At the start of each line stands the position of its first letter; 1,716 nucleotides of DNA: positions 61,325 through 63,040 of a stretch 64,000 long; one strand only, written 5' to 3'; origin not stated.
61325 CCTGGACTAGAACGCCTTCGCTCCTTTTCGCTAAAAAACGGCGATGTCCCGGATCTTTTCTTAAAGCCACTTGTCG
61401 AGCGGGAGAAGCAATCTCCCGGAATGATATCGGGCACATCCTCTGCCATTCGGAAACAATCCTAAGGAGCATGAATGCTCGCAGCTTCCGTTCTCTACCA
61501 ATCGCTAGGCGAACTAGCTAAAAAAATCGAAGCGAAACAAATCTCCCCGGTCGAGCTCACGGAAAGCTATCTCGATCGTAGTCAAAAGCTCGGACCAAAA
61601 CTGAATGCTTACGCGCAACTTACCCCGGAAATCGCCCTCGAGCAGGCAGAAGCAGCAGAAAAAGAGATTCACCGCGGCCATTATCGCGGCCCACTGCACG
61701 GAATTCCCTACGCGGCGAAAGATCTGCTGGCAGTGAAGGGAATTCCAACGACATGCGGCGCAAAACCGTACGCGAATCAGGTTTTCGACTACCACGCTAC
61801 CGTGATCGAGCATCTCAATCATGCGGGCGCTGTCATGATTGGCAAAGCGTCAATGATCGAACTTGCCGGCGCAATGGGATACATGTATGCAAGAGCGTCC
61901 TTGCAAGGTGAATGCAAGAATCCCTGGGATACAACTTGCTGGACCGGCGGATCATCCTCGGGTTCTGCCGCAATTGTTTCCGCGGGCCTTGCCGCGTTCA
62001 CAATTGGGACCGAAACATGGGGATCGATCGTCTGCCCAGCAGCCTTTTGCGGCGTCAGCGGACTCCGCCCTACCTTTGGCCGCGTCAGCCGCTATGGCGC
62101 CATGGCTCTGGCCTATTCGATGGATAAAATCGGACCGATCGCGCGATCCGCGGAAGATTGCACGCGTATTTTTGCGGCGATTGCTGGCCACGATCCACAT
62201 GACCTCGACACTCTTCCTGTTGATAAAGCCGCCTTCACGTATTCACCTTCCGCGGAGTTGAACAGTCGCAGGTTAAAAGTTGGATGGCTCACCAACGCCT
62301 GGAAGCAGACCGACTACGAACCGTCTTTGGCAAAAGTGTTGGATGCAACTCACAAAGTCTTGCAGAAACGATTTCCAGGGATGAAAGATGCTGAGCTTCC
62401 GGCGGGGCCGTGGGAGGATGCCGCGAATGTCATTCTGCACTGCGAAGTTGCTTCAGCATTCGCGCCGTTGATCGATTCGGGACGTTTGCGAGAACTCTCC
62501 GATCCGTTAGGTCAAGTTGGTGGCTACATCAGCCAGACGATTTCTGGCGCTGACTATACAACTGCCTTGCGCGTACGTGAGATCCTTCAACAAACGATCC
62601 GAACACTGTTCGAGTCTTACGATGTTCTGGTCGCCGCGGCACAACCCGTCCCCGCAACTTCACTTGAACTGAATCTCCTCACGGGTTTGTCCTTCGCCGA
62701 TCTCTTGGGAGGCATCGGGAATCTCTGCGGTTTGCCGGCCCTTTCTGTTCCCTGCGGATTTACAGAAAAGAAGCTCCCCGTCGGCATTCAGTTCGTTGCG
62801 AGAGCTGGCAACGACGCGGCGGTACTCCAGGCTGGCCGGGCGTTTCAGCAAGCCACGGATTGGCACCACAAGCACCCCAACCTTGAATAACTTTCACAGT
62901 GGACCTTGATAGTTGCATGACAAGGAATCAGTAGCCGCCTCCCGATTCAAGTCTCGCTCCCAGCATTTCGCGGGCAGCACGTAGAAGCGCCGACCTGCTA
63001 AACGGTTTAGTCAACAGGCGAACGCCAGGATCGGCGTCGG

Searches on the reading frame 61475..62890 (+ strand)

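Call 5: search_protein_families(library=pfam, proteins=[window:61475-62890:+])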
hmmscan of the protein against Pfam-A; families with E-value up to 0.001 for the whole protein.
window:61475-62890:+ (471 aa): 1 family
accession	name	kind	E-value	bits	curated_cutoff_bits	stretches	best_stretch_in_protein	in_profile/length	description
PF01425.27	Amidase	-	2.8e-95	320.4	27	1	27-451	1-445/445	Amidase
